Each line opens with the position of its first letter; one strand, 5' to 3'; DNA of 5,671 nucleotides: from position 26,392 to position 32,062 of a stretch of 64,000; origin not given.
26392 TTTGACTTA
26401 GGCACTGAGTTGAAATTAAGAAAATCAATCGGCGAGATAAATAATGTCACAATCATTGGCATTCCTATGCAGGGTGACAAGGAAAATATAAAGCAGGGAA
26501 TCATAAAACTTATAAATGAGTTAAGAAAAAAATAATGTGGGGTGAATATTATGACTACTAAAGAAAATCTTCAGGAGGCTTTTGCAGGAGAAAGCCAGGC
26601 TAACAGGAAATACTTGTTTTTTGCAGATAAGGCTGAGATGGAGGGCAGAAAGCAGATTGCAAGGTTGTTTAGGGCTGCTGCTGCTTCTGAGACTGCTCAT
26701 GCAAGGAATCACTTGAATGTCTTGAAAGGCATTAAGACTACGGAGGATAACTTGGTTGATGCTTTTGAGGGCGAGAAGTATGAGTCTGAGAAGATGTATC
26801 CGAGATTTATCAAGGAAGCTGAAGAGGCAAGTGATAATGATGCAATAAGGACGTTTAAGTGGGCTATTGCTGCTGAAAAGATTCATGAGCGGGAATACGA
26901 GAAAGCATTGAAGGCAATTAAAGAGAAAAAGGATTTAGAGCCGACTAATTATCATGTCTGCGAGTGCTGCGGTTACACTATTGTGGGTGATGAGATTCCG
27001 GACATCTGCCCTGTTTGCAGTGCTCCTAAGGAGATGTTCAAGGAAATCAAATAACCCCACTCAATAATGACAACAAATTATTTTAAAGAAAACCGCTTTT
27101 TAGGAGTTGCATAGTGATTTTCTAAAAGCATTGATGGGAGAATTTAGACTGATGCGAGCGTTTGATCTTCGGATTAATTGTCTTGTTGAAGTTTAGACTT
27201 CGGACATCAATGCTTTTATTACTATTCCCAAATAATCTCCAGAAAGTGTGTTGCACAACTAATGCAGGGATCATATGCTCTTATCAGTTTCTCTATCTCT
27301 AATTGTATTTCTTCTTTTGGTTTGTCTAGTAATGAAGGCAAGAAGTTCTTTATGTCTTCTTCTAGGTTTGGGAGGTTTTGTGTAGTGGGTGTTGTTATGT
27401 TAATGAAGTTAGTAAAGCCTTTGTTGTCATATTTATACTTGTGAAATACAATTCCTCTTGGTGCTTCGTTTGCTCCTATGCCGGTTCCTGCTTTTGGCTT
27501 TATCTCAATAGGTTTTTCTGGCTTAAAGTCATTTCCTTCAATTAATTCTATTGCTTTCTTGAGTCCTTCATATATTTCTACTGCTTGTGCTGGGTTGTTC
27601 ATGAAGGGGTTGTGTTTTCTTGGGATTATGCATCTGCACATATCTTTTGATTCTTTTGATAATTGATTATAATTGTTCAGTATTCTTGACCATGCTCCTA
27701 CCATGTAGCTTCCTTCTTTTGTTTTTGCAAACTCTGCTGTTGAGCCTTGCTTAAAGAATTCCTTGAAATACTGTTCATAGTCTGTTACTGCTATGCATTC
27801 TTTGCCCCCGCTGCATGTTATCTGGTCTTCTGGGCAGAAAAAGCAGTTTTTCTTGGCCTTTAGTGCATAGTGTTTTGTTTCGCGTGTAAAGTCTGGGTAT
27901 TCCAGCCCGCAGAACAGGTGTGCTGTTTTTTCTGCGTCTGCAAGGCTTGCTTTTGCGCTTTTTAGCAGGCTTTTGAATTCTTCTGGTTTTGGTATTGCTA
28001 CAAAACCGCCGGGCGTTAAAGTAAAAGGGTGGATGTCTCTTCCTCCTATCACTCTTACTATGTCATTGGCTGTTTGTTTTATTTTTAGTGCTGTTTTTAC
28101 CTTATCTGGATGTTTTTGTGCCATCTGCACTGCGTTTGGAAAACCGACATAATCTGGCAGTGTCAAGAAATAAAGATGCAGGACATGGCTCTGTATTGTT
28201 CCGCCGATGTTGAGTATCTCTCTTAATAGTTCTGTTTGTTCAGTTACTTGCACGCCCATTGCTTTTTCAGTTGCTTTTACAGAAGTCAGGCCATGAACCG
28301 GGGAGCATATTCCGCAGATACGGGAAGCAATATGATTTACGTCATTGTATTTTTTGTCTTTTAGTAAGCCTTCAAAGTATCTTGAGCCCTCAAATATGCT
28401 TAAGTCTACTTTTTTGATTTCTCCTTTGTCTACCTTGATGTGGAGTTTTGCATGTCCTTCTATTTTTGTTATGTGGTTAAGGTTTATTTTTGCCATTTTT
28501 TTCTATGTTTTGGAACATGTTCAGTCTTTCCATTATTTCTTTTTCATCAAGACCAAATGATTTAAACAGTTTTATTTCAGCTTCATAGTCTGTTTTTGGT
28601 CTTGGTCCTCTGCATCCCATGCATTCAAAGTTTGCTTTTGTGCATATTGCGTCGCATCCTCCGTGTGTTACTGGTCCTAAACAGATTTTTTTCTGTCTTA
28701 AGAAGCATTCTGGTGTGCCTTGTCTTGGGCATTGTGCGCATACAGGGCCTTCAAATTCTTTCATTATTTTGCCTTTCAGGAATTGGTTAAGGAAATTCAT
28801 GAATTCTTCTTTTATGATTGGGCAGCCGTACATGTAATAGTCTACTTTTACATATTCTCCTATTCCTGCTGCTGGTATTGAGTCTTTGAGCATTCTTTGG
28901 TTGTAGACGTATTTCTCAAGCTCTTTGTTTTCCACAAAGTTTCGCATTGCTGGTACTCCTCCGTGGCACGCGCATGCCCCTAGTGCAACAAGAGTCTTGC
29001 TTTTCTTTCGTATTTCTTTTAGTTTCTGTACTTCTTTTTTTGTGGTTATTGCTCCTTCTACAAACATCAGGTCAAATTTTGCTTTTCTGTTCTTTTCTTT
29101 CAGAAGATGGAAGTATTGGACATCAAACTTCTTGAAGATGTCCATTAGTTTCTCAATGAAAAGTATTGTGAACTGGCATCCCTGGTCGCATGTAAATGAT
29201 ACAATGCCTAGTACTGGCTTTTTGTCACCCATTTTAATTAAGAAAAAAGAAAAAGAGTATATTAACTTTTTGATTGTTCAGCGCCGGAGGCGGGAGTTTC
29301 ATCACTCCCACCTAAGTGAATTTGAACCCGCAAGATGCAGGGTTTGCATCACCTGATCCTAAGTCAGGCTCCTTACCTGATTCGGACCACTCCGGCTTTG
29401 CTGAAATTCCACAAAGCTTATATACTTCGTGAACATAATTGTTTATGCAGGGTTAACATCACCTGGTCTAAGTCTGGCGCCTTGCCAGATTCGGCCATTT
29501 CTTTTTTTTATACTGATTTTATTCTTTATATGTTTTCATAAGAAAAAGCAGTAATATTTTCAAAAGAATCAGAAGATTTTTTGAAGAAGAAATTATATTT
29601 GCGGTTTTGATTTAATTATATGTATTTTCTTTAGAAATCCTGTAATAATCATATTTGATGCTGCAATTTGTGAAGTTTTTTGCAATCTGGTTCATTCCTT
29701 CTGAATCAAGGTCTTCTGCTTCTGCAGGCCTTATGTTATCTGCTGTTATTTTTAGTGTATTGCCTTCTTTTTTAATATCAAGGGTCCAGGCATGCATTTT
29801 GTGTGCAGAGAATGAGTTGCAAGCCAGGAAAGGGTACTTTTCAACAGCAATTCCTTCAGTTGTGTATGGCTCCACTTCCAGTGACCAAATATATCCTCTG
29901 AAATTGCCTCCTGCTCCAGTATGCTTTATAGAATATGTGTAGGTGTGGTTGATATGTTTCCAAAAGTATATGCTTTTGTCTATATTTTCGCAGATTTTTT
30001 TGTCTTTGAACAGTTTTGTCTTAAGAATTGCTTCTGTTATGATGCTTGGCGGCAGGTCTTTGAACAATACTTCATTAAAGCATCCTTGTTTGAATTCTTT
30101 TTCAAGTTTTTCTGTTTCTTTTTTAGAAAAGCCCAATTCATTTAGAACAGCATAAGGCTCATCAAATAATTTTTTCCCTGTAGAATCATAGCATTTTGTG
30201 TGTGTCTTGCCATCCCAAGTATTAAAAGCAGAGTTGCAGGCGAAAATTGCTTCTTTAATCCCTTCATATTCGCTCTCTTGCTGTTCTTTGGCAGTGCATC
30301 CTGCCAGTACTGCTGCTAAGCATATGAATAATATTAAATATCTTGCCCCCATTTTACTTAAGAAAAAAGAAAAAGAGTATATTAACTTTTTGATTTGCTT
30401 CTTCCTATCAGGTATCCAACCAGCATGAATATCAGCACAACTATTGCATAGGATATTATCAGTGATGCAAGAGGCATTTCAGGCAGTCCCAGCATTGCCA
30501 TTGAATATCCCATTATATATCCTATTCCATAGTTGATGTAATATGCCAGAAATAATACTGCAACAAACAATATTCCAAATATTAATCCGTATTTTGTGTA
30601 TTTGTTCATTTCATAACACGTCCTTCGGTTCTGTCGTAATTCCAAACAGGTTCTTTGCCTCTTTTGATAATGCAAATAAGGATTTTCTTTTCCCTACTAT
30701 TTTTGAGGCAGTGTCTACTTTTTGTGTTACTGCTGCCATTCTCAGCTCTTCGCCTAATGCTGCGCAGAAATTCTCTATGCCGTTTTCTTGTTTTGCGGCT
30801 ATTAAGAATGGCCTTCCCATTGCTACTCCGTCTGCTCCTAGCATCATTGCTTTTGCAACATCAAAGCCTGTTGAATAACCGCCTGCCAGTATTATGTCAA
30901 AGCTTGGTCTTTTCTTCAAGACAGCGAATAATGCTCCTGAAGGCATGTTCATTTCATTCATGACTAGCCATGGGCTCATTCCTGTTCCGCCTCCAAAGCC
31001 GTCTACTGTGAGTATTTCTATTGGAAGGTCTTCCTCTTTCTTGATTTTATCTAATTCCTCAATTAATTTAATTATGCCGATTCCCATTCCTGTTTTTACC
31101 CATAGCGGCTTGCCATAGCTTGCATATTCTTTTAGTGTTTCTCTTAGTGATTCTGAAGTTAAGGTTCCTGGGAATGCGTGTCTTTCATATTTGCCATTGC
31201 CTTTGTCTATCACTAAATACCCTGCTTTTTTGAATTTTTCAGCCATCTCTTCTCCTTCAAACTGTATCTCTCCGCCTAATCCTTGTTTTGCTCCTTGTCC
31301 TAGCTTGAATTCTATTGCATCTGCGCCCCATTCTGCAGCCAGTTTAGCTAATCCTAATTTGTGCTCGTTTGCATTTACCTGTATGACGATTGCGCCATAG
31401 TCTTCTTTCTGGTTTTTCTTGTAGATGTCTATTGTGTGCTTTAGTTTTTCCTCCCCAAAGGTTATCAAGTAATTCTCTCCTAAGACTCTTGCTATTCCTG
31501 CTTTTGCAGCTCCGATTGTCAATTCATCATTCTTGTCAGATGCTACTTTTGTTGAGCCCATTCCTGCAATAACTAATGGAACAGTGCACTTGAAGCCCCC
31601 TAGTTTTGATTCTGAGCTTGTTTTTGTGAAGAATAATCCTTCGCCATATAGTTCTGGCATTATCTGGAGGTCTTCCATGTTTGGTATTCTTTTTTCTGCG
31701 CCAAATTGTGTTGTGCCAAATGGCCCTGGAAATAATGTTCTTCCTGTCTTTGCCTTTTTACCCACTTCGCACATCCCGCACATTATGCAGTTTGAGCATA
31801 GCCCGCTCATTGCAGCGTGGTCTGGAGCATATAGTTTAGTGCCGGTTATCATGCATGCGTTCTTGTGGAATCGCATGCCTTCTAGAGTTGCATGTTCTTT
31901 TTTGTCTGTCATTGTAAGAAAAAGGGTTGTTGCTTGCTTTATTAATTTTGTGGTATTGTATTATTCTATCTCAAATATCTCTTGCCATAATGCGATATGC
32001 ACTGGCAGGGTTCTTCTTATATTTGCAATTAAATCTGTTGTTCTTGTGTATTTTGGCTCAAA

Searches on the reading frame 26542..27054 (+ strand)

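Call 55: search_protein_families(library=pfam, proteins=[window:26542-27054:+])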
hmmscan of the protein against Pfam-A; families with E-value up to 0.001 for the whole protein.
window:26542-27054:+ (170 aa): 3 families
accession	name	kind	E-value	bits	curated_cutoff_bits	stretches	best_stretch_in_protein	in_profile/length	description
PF02915.23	Rubrerythrin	-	3.9e-24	86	22.8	1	8-122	1-136/137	Rubrerythrin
PF21349.2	RUBY_RBDX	-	2.2e-11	43.4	26.5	1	139-167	2-30/30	Rubrerythrin, rubredoxin-like domain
PF00210.30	Ferritin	-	0.00085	19.7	24.5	0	8-127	2-140/142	Ferritin-like domain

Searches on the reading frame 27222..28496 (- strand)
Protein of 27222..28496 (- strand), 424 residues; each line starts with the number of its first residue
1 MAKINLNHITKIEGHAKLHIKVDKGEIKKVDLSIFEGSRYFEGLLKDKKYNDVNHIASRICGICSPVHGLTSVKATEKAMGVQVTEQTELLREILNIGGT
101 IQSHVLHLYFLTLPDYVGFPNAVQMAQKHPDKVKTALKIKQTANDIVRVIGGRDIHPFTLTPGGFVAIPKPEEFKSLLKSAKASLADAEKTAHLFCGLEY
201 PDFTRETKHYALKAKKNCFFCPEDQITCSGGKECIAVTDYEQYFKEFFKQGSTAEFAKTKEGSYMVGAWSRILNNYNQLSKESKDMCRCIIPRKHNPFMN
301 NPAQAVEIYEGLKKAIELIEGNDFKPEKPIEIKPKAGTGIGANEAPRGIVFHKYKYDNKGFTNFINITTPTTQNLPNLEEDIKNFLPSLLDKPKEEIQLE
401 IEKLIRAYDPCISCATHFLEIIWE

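Call 29: search_protein_families(library=pfam, proteins=[window:27222-28496:-])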
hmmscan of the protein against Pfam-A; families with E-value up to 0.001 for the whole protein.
window:27222-28496:- (424 aa): 1 family
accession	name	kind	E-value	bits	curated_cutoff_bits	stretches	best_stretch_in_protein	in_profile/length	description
PF00374.24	NiFeSe_Hases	-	1.7e-35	123.4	25.8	2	39-129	1-91/508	Nickel-dependent hydrogenase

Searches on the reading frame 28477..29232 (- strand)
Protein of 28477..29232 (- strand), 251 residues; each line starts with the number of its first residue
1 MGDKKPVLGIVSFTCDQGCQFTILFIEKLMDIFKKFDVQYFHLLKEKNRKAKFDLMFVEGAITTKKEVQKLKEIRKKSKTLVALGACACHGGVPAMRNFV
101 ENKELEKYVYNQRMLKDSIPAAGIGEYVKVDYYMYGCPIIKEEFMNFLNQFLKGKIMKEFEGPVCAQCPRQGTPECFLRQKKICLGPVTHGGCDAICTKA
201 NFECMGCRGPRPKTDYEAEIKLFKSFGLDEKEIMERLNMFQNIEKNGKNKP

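Call 34: search_protein_families(library=pfam, proteins=[window:28477-29232:-])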
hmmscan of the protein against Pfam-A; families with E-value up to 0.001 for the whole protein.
window:28477-29232:- (251 aa): 1 family
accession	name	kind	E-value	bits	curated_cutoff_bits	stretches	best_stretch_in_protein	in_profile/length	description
PF01058.29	Oxidored_q6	-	1.1e-23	83.8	27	1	18-150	3-127/128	NADH ubiquinone oxidoreductase, 20 Kd subunit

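Call 41: find_homologous_proteins(query=window:28477-29232:-, max_evalue=1e-20)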
Query window:28477-29232:- (251 aa): 416 proteins with E <= 1e-20 among 767 candidates; the best 120 are listed.
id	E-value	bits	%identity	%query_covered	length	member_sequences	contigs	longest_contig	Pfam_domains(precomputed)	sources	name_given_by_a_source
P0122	1.2e-154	531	91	100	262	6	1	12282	PF01058.30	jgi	jgi:coenzyme F420-reducing hydrogenase gamma subunit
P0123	5.6e-150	516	89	99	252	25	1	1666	PF01058.30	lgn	-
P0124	1.1e-147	509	88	100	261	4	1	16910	PF01058.30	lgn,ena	-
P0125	5.8e-129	447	82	99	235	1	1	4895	PF01058.30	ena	-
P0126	9.5e-125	433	74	99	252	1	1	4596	PF01058.30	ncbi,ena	-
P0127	1.1e-123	430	72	100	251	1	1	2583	PF01058.30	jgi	jgi:coenzyme F420-reducing hydrogenase gamma subunit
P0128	5.9e-121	421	71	99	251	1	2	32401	PF01058.30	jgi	-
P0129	1.5e-120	420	72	99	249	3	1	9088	PF01058.30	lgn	-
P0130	1.7e-120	419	73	96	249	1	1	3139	PF01058.30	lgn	-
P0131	6.5e-120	418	72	99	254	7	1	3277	PF01058.30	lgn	-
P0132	9.3e-120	417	70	99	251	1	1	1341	PF01058.30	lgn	-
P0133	4.2e-119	415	69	99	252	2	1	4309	PF01058.30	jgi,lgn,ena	-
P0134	6.1e-119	414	73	97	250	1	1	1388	PF01058.30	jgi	-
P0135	1.5e-117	410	71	99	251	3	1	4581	PF01058.30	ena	-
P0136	2.6e-117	409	70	100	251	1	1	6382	PF01058.30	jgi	jgi:coenzyme F420-reducing hydrogenase gamma subunit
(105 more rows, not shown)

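Call 42: find_encoding_contigs(protein=P0122, flank=2500, max_places=1)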
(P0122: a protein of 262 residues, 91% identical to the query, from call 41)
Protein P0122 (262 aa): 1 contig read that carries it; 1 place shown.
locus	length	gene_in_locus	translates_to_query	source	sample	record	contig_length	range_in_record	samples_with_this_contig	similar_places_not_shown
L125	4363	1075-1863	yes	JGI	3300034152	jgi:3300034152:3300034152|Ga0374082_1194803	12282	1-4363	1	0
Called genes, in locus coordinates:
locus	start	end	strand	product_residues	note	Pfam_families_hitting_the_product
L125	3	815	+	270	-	?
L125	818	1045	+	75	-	-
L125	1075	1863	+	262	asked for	PF01058:Oxidored_q6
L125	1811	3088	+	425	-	PF27537:HoxH (faint), PF00374:NiFeSe_Hases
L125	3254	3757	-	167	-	PF02915:Rubrerythrin, PF21349:RUBY_RBDX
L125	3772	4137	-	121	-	-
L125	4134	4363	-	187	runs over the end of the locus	-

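Call 43: find_encoding_contigs(protein=P0124, flank=2500, max_places=1)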
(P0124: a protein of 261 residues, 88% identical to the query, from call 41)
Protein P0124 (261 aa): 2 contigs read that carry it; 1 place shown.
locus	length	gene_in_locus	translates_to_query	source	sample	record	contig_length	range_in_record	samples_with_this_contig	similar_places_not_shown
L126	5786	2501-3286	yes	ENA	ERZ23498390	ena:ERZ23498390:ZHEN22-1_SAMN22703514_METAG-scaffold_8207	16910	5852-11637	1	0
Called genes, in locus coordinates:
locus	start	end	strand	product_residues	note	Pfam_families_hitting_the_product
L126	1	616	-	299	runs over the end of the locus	PF00070:Pyr_redox (faint), PF03486:HI0933_like (faint), PF07992:Pyr_redox_2, PF13738:Pyr_redox_3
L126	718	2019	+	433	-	PF01645:Glu_synthase, PF01070:FMN_dh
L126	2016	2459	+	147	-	PF04463:2-thiour_desulf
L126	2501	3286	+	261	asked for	PF01058:Oxidored_q6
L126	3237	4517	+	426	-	PF00374:NiFeSe_Hases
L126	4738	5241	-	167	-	PF02915:Rubrerythrin, PF21349:RUBY_RBDX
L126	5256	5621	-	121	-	-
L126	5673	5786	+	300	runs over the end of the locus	PF00892:EamA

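Call 44: find_encoding_contigs(protein=P0125, flank=2500, max_places=1)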
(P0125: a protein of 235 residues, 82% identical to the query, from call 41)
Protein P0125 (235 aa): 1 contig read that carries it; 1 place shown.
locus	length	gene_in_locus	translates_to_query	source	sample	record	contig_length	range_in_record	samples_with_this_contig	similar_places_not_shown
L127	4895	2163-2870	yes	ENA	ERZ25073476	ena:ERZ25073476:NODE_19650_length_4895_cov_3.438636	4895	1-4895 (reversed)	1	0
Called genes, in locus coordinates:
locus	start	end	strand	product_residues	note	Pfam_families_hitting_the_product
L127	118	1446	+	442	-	PF01645:Glu_synthase, PF01070:FMN_dh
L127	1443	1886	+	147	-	PF04463:2-thiour_desulf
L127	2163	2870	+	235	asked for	PF01058:Oxidored_q6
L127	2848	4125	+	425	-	PF00374:NiFeSe_Hases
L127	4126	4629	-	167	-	PF02915:Rubrerythrin, PF21349:RUBY_RBDX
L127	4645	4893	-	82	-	?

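Call 45: find_encoding_contigs(protein=P0128, flank=2500, max_places=1)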
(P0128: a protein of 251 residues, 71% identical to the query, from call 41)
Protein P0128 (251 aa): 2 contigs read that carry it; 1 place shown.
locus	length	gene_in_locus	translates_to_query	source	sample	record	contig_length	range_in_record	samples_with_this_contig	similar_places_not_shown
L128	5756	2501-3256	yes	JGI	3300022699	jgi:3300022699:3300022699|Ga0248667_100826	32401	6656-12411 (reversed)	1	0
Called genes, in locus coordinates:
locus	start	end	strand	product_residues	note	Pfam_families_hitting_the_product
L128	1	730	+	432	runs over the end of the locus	PF01645:Glu_synthase, PF01070:FMN_dh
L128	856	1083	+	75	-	PF24434:DUF7557 (faint)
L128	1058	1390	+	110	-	PF02452:PemK_toxin (weak)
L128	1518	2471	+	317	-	-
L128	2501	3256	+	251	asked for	PF01058:Oxidored_q6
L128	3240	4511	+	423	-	PF27537:HoxH (weak), PF00374:NiFeSe_Hases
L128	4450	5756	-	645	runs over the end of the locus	PF00488:MutS_V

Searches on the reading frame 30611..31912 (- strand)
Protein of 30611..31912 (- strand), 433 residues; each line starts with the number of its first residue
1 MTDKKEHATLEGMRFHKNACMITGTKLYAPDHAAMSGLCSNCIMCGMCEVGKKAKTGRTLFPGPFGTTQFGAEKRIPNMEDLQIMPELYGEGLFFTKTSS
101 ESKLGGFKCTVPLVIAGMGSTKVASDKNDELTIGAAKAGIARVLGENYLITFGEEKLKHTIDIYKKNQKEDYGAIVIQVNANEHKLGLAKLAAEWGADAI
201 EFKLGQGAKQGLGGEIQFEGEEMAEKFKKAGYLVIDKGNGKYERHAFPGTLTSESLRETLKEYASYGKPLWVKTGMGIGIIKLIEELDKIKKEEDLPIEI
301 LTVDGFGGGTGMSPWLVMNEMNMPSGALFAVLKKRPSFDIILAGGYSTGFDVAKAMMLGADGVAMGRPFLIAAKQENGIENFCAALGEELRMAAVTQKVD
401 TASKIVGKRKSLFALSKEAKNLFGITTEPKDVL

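Call 29: search_protein_families(library=pfam, proteins=[window:30611-31912:-])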
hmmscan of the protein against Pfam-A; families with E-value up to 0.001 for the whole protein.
window:30611-31912:- (433 aa): 3 families
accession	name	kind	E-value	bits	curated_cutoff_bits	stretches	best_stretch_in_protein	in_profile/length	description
PF01645.23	Glu_synthase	-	1.7e-15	57.5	20.4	1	112-373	68-311/369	Conserved region in glutamate synthase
PF01070.24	FMN_dh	-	4.4e-14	52.7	24.9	1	330-393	265-331/350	FMN-dependent dehydrogenase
PF03060.21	NMO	-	8.2e-05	22.6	28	1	279-373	138-229/331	Nitronate monooxygenase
